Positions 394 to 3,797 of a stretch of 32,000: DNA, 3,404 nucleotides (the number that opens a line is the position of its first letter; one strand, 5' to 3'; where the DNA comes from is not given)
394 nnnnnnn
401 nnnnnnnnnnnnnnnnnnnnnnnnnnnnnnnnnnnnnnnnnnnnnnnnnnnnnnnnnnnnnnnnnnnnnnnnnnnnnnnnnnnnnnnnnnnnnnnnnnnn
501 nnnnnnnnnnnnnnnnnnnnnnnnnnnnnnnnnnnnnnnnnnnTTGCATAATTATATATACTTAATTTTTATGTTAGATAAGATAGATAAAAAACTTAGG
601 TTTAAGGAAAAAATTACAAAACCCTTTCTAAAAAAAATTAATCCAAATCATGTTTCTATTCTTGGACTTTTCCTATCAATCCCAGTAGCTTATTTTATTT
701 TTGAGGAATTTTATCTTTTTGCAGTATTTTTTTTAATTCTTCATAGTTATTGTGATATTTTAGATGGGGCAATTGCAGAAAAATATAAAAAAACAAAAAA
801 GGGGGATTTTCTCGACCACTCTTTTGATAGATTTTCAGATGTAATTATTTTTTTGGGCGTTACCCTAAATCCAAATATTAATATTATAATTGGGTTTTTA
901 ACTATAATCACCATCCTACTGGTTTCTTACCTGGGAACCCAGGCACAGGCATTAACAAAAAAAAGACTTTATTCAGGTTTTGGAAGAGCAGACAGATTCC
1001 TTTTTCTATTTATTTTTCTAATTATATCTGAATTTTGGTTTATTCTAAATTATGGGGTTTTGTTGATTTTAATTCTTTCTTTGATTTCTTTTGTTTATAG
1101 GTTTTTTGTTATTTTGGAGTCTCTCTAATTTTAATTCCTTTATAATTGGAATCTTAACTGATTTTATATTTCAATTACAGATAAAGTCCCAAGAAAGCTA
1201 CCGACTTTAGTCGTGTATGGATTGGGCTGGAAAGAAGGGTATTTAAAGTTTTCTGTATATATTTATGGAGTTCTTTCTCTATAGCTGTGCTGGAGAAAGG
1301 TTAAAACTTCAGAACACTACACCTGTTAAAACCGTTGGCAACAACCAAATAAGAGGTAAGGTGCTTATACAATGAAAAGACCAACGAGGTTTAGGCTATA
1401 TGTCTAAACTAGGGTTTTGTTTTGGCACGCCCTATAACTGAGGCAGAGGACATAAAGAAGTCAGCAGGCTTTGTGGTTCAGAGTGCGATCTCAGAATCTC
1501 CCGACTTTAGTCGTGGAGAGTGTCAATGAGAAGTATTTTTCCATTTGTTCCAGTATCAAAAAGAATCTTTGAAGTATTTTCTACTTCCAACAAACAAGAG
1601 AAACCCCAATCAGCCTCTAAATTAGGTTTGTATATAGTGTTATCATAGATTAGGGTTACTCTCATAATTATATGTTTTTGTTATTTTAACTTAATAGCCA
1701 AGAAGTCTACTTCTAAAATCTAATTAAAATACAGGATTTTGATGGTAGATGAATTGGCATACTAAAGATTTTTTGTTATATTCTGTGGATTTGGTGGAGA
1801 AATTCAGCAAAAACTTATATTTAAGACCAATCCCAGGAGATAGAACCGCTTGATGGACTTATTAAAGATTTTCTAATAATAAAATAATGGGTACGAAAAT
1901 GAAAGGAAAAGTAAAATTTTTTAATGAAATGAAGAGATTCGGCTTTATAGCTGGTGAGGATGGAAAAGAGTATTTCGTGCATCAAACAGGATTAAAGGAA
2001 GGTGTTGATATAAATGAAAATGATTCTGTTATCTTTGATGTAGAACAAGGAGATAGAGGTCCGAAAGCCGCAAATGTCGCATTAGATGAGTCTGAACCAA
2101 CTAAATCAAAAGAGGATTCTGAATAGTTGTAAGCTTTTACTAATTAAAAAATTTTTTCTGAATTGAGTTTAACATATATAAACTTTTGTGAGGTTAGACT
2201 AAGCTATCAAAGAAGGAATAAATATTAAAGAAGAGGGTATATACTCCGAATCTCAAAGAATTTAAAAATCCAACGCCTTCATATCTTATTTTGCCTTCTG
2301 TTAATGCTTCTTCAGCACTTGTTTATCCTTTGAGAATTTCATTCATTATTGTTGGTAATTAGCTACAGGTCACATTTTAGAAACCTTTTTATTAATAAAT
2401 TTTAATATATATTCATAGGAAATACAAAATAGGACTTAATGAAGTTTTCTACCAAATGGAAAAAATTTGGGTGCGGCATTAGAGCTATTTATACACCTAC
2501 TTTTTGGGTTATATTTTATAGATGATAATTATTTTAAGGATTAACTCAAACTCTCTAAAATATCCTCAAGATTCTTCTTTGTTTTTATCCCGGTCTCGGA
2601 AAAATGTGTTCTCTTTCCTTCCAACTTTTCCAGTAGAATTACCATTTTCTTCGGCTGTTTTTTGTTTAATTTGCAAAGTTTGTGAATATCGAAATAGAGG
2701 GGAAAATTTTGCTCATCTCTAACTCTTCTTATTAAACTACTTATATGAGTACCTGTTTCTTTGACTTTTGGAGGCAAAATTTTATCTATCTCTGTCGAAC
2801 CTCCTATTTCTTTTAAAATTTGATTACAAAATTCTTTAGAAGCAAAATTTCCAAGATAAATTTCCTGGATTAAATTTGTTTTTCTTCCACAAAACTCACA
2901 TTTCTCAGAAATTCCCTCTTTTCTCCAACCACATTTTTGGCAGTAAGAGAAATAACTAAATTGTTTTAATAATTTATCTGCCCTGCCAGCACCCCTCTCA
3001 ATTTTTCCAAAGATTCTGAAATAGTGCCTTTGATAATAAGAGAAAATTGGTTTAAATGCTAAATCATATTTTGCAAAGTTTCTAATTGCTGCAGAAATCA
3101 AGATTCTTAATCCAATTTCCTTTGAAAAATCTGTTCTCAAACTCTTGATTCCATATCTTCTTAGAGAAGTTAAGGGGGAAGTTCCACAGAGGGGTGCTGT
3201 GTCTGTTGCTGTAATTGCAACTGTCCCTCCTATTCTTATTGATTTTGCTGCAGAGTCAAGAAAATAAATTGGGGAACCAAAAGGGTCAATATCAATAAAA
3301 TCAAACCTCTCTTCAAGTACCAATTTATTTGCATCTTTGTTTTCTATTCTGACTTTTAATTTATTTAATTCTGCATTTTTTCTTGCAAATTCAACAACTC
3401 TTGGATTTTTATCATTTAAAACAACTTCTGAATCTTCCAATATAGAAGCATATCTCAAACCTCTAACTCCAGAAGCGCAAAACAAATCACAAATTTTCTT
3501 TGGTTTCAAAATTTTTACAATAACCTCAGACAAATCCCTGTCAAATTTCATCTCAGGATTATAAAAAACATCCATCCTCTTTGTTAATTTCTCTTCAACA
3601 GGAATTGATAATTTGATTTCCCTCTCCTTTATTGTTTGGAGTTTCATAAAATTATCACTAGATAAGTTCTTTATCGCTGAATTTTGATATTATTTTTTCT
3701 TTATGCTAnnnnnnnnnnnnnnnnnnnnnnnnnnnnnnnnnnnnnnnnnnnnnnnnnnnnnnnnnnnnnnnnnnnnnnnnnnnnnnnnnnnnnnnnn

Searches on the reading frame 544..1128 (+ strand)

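Call 10: search_protein_families(library=pfam, proteins=[window:544-1128:+], max_evalue=0.01)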
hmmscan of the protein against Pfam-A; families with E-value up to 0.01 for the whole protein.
window:544-1128:+ (194 aa): 1 family
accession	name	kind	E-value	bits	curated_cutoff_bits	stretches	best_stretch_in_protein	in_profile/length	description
PF01066.26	CDP-OH_P_transf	-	9.9e-12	45.9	22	1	33-170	3-138/152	CDP-alcohol phosphatidyltransferase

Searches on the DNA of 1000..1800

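Call 8: search_rna_families(source=window, start=1000, end=1800, threshold=evalue, max_evalue=10, show_alignments=4)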
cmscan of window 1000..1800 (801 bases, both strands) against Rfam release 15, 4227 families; matches with E-value up to 10: 0.
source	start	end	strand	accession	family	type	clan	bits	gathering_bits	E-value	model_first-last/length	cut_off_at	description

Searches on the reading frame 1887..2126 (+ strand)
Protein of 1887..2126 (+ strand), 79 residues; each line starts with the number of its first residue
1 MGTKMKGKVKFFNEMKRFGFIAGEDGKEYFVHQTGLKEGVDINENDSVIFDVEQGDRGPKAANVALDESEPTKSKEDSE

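Call 10: search_protein_families(library=pfam, proteins=[window:1887-2126:+], max_evalue=0.01)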
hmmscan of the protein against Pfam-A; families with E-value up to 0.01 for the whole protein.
window:1887-2126:+ (79 aa): 1 family
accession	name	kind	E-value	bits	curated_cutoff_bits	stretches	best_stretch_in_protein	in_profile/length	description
PF00313.28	CSD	-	1.5e-17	63.6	27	1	5-65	1-64/66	'Cold-shock' DNA-binding domain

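Call 18: find_encoding_contigs(protein=window:1887-2126:+, flank=10000, max_places=10)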
Protein window:1887-2126:+ (79 aa): 6 contigs read that carry it; 6 places shown.
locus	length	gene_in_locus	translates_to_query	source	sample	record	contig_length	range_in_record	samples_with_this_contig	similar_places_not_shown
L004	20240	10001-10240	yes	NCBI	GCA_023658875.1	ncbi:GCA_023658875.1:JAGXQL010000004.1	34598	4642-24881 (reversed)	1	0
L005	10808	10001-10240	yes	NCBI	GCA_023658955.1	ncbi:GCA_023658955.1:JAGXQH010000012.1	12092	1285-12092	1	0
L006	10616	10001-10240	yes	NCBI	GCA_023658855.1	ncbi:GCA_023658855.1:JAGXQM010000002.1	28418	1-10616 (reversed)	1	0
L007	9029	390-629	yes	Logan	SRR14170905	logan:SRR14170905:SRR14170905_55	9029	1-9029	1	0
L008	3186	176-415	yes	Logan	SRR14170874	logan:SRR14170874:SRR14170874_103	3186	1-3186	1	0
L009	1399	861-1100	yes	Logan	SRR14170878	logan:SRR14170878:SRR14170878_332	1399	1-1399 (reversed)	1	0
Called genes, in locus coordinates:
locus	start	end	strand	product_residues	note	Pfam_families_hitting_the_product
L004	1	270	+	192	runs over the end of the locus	PF02163:Peptidase_M50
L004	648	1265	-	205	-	PF22167:PH0730-like_N (weak), PF21715:CggR_N (weak), PF14544:DUF4443 (weak)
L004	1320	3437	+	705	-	PF03477:ATP-cone, PF13597:NRDD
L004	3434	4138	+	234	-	PF04055:Radical_SAM, PF13353:Fer4_12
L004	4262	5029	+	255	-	PF01209:Ubie_methyltran, PF13489:Methyltransf_23, PF13847:Methyltransf_31, PF08241:Methyltransf_11, PF08242:Methyltransf_12, PF13649:Methyltransf_25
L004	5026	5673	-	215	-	PF00625:Guanylate_kin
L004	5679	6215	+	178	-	PF00293:NUDIX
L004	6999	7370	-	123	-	PF00226:DnaJ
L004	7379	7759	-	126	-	PF00012:HSP70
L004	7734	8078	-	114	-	-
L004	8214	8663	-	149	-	PF01336:tRNA_anti-codon (weak)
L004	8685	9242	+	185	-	PF01066:CDP-OH_P_transf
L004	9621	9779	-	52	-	-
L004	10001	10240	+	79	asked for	PF00313:CSD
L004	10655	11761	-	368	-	PF02005:TRM, PF02475:TRM5-TYW2_MTfase (weak), PF03848:TehB (weak), PF05175:MTS, PF13847:Methyltransf_31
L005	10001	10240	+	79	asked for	PF00313:CSD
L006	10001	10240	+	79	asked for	PF00313:CSD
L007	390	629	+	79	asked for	PF00313:CSD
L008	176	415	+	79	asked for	PF00313:CSD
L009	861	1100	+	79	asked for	PF00313:CSD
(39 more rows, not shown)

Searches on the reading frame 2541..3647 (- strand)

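Call 10: search_protein_families(library=pfam, proteins=[window:2541-3647:-], max_evalue=0.01)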
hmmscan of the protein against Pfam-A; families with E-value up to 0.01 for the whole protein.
window:2541-3647:- (368 aa): 8 families
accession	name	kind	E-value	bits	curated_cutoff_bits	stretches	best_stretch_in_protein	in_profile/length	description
PF02005.22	TRM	-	2.7e-86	290.6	27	1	19-366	12-374/376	N2,N2-dimethylguanosine tRNA methyltransferase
PF13847.12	Methyltransf_31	-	3.2e-10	40.3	27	1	50-149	5-113/145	Methyltransferase domain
PF05175.20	MTS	-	9.2e-08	32.3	23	1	40-120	20-104/170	Methyltransferase small domain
PF02475.24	TRM5-TYW2_MTfase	-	7e-07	29.8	28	1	45-147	33-137/164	TRM5/TYW2 methyltransferase domain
PF03848.20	TehB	-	7.8e-07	29.1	20.4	1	28-118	8-99/193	Tellurite resistance protein TehB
PF13649.12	Methyltransf_25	-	3.6e-05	24.8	27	1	52-118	1-68/97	Methyltransferase domain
PF03602.21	Cons_hypoth95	-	0.0053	16.9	24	1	44-122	37-121/182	Conserved hypothetical protein 95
PF06325.19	PrmA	-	0.0061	16.5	22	1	48-118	161-230/296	Ribosomal protein L11 methyltransferase (PrmA)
